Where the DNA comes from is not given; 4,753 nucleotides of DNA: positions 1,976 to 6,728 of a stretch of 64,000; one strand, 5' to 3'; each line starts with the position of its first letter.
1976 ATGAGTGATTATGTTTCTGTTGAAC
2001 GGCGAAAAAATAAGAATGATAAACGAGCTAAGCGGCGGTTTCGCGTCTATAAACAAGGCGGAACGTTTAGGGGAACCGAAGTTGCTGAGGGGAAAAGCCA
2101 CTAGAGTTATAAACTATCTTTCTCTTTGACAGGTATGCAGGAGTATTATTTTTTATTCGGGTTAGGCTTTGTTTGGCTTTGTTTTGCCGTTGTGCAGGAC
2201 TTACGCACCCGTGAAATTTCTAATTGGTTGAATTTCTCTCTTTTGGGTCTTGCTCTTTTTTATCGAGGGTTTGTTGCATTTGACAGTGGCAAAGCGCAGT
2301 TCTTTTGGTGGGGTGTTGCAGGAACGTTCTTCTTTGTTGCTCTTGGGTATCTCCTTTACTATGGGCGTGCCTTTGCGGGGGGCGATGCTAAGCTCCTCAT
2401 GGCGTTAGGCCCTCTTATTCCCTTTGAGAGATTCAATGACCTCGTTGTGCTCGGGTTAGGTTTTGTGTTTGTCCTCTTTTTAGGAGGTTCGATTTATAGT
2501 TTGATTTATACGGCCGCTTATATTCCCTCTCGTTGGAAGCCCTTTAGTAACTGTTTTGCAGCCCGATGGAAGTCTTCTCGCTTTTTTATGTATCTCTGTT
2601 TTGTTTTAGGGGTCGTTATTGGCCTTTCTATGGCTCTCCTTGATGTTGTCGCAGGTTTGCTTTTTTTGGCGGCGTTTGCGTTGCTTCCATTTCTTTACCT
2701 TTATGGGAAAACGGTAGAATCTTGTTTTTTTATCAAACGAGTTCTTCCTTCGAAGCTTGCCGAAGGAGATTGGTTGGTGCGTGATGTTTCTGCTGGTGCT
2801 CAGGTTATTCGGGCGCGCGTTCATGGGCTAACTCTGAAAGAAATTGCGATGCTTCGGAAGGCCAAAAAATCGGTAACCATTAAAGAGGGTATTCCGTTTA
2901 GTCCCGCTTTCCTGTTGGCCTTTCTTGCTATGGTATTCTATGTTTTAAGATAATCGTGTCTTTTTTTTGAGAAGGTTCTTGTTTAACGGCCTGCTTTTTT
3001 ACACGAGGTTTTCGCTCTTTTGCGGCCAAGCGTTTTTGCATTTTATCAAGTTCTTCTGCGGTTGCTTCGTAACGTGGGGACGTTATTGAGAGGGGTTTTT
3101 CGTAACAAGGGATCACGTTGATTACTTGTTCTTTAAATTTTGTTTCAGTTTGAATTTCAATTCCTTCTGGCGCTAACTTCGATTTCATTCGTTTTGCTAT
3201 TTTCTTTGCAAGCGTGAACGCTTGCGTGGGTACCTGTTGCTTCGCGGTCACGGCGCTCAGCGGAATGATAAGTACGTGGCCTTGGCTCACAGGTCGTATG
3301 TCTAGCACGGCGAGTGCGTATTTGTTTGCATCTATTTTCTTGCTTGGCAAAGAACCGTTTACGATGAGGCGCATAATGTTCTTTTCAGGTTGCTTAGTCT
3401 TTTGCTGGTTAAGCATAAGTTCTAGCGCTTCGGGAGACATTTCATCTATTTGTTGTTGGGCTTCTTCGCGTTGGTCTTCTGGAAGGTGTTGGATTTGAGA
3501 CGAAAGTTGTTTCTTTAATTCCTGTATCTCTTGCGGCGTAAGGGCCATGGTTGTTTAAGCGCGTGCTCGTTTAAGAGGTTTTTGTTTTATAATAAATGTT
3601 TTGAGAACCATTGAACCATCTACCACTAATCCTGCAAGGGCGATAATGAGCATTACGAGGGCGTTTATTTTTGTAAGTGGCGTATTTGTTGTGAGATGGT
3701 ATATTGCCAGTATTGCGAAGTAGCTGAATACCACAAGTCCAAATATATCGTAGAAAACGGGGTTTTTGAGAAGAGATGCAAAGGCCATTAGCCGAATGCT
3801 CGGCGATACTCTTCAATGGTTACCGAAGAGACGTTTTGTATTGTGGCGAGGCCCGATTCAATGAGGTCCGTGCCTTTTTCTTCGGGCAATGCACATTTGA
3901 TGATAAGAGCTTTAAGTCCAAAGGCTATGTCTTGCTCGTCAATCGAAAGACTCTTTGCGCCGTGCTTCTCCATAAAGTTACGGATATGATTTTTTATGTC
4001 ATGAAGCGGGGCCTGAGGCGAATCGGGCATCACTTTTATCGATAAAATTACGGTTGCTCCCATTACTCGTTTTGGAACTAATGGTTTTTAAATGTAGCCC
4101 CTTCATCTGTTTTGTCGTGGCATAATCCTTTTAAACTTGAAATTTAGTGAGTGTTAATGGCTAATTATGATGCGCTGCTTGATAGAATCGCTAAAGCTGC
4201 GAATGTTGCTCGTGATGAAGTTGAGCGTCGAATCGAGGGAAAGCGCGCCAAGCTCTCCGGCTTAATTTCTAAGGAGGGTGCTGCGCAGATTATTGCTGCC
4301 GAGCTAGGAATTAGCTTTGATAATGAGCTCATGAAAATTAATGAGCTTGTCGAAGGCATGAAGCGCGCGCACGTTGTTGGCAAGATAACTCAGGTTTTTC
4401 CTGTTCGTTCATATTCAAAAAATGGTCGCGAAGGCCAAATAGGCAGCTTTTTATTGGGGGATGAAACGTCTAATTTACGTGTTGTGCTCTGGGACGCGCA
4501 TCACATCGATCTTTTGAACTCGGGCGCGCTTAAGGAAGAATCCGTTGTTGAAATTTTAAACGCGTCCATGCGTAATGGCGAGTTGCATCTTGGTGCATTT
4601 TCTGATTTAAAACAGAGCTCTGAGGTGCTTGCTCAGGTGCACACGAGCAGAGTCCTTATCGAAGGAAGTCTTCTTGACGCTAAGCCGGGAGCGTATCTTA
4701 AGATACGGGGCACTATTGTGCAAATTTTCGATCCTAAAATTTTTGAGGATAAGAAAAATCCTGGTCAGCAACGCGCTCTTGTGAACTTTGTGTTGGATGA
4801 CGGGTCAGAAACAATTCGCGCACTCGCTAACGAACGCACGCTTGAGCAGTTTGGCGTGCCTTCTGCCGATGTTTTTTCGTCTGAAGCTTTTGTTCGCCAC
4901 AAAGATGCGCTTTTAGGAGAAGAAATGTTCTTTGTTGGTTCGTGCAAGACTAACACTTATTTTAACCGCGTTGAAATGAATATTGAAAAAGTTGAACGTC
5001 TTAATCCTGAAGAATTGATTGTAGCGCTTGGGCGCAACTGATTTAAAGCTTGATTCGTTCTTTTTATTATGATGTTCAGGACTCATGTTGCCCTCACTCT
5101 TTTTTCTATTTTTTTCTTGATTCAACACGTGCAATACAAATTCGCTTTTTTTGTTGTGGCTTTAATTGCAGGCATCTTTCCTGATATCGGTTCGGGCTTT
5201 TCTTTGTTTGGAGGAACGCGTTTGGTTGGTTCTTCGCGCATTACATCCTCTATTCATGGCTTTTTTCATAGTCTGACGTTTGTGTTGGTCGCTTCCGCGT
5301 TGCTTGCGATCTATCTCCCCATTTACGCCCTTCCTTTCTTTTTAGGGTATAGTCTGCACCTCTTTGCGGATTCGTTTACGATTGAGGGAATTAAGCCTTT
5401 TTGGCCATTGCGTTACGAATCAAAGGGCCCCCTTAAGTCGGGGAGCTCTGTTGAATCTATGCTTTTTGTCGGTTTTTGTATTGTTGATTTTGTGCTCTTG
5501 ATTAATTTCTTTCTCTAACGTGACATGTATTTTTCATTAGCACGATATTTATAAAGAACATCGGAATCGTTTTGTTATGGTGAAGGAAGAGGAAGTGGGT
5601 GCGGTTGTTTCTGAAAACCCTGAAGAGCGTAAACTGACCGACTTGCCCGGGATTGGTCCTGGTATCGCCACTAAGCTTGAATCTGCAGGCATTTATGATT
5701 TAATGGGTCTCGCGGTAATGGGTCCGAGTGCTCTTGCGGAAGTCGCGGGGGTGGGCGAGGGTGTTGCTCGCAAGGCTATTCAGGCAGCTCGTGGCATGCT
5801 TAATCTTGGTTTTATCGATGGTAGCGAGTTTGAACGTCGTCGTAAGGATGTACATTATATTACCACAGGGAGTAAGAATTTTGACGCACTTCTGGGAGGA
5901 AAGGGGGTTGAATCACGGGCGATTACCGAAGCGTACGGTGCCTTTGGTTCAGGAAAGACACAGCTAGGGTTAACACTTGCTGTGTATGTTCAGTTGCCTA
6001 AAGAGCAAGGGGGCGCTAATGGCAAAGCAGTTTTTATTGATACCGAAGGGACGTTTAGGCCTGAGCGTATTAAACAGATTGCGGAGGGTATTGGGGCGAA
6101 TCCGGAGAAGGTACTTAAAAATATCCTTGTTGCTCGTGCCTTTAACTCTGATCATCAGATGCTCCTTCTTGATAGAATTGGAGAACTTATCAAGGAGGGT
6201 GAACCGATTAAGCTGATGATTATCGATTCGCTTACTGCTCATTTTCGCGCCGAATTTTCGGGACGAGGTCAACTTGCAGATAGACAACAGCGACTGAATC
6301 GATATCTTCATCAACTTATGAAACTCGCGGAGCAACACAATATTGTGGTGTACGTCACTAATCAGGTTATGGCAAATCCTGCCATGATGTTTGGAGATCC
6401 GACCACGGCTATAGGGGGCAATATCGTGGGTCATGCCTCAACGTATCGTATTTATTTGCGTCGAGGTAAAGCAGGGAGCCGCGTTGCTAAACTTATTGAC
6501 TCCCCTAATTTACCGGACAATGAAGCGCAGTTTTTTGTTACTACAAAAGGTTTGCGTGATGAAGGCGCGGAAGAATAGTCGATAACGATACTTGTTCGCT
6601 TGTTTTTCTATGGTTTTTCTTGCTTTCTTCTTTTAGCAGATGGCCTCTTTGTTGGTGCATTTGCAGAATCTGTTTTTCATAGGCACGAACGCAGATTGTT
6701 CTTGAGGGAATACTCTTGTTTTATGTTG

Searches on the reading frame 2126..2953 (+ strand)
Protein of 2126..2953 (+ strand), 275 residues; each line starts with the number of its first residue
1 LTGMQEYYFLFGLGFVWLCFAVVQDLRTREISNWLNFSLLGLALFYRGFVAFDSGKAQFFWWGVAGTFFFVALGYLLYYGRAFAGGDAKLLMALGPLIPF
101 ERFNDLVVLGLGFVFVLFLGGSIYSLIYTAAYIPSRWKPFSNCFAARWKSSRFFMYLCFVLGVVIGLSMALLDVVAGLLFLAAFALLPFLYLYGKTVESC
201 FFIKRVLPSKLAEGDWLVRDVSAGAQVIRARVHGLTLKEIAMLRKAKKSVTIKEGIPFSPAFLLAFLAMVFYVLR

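Call 68: search_protein_families(library=pfam, proteins=[window:2126-2953:+], max_evalue=0.001)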
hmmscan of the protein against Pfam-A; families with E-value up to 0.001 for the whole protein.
window:2126-2953:+ (275 aa): 1 family
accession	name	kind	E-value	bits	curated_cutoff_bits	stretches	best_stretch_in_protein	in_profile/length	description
PF01478.23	Peptidase_A24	-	1.2e-12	48.7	26.5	1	14-121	3-99/104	Type IV leader peptidase family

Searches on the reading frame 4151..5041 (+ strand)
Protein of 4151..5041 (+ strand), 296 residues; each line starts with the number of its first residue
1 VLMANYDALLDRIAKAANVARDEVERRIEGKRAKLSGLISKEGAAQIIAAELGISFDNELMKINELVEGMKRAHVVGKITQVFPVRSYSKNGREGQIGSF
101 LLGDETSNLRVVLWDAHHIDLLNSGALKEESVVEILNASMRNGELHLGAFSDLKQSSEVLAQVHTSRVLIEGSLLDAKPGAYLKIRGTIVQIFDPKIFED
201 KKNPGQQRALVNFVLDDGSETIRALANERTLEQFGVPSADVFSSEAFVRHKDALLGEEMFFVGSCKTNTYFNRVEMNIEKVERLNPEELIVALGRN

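Call 48: search_protein_families(library=pfam, proteins=[window:4151-5041:+], max_evalue=0.001)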
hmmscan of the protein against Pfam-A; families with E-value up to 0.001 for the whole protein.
window:4151-5041:+ (296 aa): 2 families
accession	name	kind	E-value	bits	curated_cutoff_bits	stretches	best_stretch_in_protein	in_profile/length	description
PF01336.31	tRNA_anti-codon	-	4.9e-06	26.8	27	0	75-134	3-52/75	OB-fold nucleic acid binding domain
PF24903.1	OB_MEIOB_N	-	1.4e-05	24.8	27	1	184-220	19-55/140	MEIOB, N-terminal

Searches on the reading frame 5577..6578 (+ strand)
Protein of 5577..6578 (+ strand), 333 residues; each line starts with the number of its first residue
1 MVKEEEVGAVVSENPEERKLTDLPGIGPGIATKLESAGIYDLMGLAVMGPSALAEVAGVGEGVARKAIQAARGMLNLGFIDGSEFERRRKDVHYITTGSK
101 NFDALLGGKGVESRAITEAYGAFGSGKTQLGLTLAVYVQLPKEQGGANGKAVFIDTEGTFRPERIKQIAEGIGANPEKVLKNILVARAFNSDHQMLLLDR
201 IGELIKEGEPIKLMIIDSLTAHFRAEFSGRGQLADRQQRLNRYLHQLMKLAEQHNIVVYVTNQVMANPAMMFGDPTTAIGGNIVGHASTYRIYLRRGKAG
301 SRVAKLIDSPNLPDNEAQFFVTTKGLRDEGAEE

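Call 48: search_protein_families(library=pfam, proteins=[window:5577-6578:+], max_evalue=0.001)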
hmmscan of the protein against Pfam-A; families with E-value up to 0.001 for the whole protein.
window:5577-6578:+ (333 aa): 5 families
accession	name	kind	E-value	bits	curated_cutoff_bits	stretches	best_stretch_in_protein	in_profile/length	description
PF08423.17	Rad51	-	8.5e-92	307.3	22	1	88-328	1-243/244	Rad51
PF00154.27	RecA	-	8.1e-18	65.3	27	1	87-299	25-223/262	recA bacterial DNA recombination protein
PF14520.12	HHH_5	-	7e-09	36.5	27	1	18-72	2-56/57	Helix-hairpin-helix domain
PF06745.19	ATPase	-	5.4e-06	26.4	26.6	1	96-265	2-165/231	KaiC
PF13481.12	AAA_25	-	3.9e-05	23.8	27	1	117-261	36-187/195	AAA domain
